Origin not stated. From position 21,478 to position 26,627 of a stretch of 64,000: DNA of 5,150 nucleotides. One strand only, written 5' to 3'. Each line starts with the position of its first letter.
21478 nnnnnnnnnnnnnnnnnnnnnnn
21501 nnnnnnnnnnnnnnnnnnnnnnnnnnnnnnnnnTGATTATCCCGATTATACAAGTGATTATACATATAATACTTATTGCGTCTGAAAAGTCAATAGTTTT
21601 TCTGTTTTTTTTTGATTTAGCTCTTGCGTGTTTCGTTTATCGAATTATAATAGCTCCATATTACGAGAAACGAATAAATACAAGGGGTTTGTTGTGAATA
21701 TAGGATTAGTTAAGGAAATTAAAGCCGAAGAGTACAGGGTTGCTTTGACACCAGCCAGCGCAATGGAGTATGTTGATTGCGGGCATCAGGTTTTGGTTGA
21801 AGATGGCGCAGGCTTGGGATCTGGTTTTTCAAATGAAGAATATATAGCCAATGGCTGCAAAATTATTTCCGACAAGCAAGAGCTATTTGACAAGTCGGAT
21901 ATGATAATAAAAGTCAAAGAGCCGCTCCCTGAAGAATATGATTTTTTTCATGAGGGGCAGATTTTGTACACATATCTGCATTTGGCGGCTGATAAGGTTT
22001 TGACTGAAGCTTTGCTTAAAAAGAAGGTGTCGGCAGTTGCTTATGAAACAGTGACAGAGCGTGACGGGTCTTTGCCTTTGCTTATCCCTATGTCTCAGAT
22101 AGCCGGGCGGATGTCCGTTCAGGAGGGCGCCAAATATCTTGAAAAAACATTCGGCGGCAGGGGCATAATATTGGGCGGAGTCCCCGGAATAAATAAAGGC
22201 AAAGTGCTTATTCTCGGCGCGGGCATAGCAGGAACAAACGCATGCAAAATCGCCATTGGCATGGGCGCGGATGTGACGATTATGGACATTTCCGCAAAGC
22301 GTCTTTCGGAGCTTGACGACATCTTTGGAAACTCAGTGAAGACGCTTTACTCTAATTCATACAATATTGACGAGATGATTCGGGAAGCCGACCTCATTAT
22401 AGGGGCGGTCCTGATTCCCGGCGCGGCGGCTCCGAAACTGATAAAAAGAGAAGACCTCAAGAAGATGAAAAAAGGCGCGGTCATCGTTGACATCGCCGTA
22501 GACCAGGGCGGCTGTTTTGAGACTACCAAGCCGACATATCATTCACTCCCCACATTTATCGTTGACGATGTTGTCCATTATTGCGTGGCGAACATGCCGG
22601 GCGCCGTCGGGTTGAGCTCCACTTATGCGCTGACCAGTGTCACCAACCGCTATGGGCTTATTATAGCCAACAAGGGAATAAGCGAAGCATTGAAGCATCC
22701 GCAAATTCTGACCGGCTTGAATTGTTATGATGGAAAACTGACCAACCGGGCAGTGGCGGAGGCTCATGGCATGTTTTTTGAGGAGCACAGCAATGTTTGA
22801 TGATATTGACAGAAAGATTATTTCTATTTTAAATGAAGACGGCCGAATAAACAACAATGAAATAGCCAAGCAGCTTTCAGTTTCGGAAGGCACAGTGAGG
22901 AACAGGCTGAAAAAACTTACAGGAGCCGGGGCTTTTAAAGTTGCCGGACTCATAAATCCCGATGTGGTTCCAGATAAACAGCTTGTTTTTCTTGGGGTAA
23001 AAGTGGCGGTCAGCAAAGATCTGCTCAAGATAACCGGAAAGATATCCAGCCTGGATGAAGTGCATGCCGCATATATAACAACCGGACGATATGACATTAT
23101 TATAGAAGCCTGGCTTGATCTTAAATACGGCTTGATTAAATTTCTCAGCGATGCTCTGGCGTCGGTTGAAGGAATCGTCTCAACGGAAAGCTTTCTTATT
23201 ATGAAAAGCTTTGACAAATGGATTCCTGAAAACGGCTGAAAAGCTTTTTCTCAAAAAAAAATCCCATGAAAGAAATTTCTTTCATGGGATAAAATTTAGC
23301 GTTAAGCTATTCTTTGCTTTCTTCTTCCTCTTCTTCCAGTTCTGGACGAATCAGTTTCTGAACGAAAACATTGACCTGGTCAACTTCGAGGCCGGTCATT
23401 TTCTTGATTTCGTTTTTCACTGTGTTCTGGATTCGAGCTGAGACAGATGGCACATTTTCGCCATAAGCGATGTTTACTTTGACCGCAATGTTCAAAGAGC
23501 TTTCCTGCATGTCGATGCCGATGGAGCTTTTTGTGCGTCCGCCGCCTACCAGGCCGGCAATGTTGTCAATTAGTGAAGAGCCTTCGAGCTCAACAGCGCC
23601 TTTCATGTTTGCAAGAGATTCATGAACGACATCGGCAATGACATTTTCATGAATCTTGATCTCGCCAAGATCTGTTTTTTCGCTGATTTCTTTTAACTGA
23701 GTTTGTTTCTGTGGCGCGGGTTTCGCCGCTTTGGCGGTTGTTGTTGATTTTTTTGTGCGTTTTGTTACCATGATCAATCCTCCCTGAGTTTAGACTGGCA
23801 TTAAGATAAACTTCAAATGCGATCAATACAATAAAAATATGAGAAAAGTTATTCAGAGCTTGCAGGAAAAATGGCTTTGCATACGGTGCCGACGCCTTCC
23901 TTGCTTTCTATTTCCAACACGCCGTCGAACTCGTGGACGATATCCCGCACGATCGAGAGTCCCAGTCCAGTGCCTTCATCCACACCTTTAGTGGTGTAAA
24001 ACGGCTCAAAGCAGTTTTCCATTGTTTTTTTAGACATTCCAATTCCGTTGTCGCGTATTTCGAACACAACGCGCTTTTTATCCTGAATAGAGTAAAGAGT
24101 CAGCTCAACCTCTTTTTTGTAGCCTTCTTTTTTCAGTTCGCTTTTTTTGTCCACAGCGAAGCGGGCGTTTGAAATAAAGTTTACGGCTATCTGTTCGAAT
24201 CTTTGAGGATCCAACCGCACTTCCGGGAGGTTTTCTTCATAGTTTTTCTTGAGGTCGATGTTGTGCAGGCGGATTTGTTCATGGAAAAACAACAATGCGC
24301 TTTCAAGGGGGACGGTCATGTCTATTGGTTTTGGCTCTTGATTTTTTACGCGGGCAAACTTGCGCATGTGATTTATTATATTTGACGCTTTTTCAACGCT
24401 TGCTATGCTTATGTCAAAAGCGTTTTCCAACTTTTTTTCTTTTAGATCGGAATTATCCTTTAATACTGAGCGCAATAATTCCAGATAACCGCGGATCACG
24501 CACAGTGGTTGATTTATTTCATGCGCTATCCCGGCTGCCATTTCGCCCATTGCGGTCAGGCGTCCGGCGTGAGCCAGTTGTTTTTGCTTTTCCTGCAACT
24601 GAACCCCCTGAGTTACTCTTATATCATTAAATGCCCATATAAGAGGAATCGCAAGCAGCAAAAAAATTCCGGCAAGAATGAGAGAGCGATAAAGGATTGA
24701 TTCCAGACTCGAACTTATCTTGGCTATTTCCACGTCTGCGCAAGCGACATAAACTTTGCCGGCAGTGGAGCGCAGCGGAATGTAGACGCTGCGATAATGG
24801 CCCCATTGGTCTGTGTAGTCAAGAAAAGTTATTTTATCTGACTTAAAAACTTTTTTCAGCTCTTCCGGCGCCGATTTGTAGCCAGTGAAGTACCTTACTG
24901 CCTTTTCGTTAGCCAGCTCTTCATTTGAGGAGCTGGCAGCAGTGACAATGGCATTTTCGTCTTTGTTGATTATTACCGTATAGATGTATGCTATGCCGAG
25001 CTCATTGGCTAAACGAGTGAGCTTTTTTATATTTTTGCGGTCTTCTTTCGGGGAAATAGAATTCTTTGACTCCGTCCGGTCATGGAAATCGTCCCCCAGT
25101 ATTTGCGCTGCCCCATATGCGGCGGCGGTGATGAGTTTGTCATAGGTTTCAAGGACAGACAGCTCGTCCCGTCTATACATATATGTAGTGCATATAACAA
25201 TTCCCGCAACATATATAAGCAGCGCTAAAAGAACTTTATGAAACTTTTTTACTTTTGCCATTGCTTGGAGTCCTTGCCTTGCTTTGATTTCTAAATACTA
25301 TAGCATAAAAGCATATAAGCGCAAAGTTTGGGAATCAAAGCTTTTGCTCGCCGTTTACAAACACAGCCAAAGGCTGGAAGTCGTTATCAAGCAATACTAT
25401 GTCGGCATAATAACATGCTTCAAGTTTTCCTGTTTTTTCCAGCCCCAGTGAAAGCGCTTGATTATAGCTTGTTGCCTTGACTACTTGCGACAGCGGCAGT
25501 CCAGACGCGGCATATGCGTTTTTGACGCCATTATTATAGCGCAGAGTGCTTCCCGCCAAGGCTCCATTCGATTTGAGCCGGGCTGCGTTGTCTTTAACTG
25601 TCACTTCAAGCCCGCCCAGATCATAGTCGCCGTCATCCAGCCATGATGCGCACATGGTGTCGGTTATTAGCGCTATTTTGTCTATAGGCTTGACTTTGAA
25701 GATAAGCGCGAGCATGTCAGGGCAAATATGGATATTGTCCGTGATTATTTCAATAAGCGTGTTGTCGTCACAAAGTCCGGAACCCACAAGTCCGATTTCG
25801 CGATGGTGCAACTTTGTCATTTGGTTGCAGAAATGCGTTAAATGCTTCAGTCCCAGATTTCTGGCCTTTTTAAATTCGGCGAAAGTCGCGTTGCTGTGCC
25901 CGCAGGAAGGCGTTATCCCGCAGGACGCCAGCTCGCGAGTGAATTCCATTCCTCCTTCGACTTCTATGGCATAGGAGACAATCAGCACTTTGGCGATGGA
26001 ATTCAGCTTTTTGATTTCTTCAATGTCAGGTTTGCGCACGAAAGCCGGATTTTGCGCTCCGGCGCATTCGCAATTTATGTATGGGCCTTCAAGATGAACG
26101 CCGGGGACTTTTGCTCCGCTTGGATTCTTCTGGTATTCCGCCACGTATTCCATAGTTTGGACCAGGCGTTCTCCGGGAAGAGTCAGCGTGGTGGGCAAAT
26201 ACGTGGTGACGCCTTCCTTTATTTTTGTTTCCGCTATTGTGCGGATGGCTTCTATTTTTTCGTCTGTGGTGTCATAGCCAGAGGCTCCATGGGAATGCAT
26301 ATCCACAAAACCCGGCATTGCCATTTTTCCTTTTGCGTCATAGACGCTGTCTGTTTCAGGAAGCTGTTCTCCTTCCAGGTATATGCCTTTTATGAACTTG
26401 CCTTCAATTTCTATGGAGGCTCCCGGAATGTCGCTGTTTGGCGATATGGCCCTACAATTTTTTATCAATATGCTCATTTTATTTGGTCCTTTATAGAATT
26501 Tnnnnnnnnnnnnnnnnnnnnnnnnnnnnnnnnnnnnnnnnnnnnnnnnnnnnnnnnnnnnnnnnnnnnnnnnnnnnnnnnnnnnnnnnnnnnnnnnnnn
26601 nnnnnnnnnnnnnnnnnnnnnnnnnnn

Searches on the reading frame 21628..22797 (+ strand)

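Call 87: search_protein_families(library=pfam, proteins=[window:21628-22797:+], max_evalue=0.00001)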
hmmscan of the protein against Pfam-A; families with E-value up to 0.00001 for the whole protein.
window:21628-22797:+ (390 aa): 4 families
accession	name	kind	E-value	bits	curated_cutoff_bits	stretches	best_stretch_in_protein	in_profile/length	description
PF01262.27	AlaDh_PNT_C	-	8.5e-81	270.9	23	1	163-373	1-213/214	Alanine dehydrogenase/PNT, C-terminal domain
PF05222.21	AlaDh_PNT_N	-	5.1e-47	160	30.4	1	26-159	1-136/136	Alanine dehydrogenase/PNT, N-terminal domain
PF02826.25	2-Hacid_dh_C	-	6.6e-09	35.8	25.1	1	188-290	34-127/178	D-isomer specific 2-hydroxyacid dehydrogenase, NAD binding domain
PF01488.26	Shikimate_DH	-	5.7e-08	33.4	24.3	1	188-291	10-113/138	Shikimate / quinate 5-dehydrogenase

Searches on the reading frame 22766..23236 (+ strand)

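Call 87: search_protein_families(library=pfam, proteins=[window:22766-23236:+], max_evalue=0.00001)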
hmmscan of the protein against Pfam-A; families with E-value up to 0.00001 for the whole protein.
window:22766-23236:+ (157 aa): 5 families
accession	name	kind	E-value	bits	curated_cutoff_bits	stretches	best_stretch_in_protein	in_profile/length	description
PF13404.12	HTH_AsnC-type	-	2.5e-15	56.4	27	1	12-51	2-41/42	AsnC-type helix-turn-helix domain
PF13412.12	HTH_24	-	1.9e-14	53.4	21.9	1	12-55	2-45/48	Winged helix-turn-helix DNA-binding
PF01037.27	AsnC_trans_reg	-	5.8e-09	36.2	25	1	78-147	3-72/73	Lrp/AsnC ligand binding domain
PF08279.18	HTH_11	-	6.9e-08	32.7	25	1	16-57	3-44/55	HTH domain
PF08220.18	HTH_DeoR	-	9.4e-06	25.7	21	0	17-56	4-43/57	DeoR-like helix-turn-helix domain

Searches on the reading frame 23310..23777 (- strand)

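Call 87: search_protein_families(library=pfam, proteins=[window:23310-23777:-], max_evalue=0.00001)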
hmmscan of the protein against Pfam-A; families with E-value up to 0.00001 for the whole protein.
window:23310-23777:- (156 aa): 1 family
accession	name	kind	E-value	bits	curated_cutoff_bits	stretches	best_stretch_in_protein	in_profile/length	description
PF03780.18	Asp23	-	4.1e-22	79.1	28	1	37-141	2-106/108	Asp23 family, cell envelope-related function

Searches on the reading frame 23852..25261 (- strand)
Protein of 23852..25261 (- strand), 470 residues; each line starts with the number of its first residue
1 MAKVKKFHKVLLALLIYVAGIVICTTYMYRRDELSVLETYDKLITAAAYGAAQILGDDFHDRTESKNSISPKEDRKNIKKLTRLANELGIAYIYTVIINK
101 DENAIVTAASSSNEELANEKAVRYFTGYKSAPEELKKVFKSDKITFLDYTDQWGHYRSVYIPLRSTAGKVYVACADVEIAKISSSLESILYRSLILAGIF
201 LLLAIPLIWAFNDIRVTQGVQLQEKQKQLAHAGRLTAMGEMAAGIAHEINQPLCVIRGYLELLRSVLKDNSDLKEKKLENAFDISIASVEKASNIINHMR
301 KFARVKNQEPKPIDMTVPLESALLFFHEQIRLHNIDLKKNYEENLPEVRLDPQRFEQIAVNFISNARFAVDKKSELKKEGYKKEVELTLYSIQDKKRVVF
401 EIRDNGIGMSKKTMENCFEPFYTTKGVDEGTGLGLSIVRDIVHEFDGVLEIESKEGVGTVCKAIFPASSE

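Call 87: search_protein_families(library=pfam, proteins=[window:23852-25261:-], max_evalue=0.00001)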
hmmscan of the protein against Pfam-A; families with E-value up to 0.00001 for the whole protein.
window:23852-25261:- (470 aa): 2 families
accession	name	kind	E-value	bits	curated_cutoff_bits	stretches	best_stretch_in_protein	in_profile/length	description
PF02518.31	HATPase_c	-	1.8e-19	70.6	26.4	1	351-467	2-109/111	Histidine kinase-, DNA gyrase B-, and HSP90-like ATPase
PF00512.31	HisKA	-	1.1e-12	48.3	26.9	1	238-307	2-65/66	His Kinase A (phospho-acceptor) domain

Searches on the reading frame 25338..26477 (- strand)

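Call 87: search_protein_families(library=pfam, proteins=[window:25338-26477:-], max_evalue=0.00001)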
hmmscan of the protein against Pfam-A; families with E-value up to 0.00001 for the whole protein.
window:25338-26477:- (380 aa): 2 families
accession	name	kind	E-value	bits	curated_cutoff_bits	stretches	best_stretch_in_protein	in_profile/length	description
PF01979.26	Amidohydro_1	-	7.7e-19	68.6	25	1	52-377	1-343/345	Amidohydrolase family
PF07969.17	Amidohydro_3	-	2.9e-14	53.8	29.7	1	45-68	2-25/472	Amidohydrolase family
